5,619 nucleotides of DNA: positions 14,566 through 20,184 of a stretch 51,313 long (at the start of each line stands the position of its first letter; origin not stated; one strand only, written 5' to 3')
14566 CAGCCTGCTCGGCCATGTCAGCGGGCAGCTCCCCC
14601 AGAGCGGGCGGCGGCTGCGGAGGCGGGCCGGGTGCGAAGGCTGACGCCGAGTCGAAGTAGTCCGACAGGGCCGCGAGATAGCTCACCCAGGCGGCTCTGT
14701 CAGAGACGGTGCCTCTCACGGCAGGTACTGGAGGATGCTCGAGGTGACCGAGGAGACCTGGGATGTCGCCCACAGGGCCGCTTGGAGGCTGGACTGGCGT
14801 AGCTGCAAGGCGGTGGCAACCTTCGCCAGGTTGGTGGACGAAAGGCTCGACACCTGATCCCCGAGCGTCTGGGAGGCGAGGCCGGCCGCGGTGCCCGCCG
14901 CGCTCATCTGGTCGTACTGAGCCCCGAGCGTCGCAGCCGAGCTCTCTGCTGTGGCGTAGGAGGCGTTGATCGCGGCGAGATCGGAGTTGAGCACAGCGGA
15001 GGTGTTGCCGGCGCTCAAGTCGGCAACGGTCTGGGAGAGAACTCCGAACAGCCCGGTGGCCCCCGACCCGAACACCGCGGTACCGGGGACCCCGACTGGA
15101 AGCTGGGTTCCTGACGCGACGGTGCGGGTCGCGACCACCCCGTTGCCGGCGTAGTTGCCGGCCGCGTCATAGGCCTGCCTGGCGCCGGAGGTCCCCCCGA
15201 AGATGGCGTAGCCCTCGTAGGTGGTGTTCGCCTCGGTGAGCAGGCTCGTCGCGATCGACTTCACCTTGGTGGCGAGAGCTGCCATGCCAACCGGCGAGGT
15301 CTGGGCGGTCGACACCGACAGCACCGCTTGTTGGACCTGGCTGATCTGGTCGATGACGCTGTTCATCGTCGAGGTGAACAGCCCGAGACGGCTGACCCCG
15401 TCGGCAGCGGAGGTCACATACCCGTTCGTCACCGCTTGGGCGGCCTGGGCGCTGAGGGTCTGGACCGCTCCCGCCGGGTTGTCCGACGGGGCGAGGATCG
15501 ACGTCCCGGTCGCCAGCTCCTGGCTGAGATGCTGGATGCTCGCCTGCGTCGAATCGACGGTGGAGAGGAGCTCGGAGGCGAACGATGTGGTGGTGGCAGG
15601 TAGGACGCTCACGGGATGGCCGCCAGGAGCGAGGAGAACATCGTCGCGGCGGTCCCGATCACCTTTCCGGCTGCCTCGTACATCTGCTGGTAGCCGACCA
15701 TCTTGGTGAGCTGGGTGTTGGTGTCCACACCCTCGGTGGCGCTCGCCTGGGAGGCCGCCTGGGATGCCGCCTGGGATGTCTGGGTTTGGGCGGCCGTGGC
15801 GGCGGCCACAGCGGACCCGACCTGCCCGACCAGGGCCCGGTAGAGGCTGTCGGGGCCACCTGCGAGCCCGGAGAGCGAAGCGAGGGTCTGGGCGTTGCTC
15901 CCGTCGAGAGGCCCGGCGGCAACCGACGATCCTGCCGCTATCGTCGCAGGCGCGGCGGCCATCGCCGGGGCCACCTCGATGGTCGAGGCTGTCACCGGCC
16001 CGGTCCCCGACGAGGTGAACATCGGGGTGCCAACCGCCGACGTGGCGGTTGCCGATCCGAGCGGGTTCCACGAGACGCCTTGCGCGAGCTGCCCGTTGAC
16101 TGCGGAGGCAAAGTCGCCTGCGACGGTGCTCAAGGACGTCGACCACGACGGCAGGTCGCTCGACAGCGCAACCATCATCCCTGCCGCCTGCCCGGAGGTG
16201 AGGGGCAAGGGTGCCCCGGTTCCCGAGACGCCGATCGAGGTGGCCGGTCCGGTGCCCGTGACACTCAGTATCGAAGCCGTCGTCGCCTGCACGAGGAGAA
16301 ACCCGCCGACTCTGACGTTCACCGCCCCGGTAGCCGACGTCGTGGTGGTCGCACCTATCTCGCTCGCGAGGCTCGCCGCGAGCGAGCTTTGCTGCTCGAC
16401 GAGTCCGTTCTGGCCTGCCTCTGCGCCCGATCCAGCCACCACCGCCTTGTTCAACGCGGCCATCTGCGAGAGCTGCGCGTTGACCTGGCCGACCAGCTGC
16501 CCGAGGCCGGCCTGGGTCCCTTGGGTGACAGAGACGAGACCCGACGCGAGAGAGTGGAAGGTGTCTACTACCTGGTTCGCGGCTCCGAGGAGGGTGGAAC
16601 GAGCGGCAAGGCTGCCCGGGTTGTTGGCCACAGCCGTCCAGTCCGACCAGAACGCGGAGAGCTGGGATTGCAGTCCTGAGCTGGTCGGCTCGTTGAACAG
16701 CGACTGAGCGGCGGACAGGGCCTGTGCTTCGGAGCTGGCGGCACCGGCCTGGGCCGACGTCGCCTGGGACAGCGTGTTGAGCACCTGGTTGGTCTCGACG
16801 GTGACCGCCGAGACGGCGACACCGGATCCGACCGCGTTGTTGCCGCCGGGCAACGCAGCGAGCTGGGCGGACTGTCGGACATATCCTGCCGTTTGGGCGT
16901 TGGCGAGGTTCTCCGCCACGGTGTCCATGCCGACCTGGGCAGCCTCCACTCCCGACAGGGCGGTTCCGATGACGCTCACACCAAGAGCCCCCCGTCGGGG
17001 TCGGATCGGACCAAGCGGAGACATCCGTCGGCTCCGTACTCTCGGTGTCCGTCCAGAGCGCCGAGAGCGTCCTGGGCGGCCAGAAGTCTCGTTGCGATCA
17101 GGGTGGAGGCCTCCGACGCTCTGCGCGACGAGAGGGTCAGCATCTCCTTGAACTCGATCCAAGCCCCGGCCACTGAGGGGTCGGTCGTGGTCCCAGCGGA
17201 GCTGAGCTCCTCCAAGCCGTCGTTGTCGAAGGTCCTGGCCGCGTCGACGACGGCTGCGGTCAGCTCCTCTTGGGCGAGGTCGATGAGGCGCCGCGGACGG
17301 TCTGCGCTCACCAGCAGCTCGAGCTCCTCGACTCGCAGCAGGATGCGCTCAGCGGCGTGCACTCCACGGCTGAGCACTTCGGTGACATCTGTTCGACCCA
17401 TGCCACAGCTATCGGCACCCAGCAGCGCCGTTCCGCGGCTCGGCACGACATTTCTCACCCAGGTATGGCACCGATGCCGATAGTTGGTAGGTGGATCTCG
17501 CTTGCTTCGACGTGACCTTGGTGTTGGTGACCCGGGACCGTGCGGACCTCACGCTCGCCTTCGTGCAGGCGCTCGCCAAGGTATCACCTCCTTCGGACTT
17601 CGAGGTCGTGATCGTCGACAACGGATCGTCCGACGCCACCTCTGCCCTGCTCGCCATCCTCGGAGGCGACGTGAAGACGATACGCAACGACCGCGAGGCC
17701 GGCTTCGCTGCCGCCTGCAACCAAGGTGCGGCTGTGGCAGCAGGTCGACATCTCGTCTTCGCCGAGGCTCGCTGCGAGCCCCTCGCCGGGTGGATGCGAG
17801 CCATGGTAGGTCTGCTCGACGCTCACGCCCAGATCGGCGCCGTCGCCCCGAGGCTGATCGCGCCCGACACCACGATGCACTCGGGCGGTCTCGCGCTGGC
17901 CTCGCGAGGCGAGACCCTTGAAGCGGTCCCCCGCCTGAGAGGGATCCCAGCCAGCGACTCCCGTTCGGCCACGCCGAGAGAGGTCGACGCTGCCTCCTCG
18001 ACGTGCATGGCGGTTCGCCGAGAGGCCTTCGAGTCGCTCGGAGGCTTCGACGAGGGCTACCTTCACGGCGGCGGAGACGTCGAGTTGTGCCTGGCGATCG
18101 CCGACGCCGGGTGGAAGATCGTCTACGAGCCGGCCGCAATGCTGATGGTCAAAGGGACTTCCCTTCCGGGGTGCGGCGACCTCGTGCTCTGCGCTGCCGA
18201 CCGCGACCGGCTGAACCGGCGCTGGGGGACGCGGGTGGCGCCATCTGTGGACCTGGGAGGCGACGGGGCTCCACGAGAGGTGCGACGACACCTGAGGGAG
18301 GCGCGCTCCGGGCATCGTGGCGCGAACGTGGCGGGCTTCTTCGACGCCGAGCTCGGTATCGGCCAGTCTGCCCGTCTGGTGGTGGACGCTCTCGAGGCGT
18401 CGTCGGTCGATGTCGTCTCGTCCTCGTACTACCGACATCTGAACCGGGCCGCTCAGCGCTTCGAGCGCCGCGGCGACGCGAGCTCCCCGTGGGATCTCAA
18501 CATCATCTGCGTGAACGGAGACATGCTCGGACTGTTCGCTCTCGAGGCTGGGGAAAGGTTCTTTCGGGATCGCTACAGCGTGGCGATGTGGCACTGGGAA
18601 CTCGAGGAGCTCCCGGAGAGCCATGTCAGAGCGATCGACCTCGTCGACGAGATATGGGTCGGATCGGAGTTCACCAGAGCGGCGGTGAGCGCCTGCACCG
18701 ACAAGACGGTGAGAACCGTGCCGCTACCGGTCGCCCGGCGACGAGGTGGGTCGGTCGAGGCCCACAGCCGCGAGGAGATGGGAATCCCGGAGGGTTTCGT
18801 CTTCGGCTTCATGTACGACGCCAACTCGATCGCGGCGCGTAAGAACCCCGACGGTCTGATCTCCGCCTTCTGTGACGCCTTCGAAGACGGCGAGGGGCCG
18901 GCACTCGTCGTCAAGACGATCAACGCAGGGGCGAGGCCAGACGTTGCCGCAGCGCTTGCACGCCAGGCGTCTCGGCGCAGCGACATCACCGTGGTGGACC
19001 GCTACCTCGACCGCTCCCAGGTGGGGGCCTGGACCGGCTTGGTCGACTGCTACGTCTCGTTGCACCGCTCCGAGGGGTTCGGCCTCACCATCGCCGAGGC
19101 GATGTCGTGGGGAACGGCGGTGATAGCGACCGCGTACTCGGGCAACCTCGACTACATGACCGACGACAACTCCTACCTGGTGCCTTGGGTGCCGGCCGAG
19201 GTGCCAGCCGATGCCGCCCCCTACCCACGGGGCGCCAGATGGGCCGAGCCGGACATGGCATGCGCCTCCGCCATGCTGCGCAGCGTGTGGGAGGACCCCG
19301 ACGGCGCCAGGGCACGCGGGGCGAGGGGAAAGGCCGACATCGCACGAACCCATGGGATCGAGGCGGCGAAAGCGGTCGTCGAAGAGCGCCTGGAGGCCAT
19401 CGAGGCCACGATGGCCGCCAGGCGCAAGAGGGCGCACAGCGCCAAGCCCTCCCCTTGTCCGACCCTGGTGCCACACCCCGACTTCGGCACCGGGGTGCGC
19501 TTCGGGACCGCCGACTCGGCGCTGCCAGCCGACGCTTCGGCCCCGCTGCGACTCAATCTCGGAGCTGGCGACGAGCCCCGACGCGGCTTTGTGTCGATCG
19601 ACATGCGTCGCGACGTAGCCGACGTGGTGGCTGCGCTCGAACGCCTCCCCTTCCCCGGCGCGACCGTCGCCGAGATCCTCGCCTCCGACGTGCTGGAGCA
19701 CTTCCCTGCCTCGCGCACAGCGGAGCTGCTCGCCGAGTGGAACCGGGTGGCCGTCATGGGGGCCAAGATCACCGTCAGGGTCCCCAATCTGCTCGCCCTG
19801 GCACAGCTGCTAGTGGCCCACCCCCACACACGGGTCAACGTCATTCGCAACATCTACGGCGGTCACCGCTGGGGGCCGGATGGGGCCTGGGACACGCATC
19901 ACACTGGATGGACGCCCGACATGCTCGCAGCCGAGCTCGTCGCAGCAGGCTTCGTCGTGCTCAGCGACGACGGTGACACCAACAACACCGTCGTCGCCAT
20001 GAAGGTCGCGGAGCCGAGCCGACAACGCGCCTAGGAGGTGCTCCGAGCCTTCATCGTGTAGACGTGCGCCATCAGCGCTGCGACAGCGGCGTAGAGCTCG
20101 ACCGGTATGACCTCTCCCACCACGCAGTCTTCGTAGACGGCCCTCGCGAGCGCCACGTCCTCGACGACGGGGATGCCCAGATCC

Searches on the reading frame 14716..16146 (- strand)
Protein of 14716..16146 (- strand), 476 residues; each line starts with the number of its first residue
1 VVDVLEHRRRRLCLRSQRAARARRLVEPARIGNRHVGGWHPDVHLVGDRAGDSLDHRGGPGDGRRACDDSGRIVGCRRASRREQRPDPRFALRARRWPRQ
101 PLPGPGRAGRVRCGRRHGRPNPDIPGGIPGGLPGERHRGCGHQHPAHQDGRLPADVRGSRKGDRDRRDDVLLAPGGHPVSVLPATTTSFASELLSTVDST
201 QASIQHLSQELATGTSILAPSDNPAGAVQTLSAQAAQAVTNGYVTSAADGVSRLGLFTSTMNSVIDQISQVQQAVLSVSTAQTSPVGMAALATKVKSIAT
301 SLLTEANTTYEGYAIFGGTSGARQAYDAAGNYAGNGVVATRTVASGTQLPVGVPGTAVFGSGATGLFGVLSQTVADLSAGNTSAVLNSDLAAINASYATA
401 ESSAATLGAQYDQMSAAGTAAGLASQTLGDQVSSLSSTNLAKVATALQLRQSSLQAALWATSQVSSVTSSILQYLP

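Call 40: search_protein_families(library=pfam, proteins=[window:14716-16146:-], max_evalue=0.01)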
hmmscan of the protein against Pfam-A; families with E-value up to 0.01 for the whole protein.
window:14716-16146:- (476 aa): 1 family
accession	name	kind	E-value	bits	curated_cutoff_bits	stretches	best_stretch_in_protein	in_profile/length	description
PF00669.25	Flagellin_N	-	7.2e-10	39.5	26.6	1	188-319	5-137/139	Bacterial flagellin N-terminal helical region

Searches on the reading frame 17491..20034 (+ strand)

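Call 40: search_protein_families(library=pfam, proteins=[window:17491-20034:+], max_evalue=0.01)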
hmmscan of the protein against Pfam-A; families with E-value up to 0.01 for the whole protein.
window:17491-20034:+ (847 aa): 8 families
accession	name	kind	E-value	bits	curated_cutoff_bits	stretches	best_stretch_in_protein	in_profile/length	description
PF00535.33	Glycos_transf_2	-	6.3e-16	59.2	23.3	1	10-183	2-167/168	Glycosyl transferase family 2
PF00534.26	Glycos_transf_1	-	6.4e-10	39.3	26.4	1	446-561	23-136/172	Glycosyl transferases group 1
PF13692.12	Glyco_trans_1_4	-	1.3e-09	38.9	27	1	450-565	14-125/142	Glycosyl transferases group 1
PF13641.12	Glyco_tranf_2_3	-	9.5e-09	36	27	1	8-219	3-210/230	Glycosyltransferase like family 2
PF20706.3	GT4-conflict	-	9.1e-06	25.3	26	1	429-618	194-373/385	Family 4 Glycosyltransferase in conflict systems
PF10111.15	Glyco_tranf_2_2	-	3.8e-05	23.7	27.3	1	36-206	29-202/276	Glycosyltransferase like family 2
PF13632.12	Glyco_trans_2_3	-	0.0035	17.6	27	1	172-245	76-139/198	Glycosyl transferase family group 2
PF08241.18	Methyltransf_11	-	0.01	16.9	21.2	0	712-757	47-90/95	Methyltransferase domain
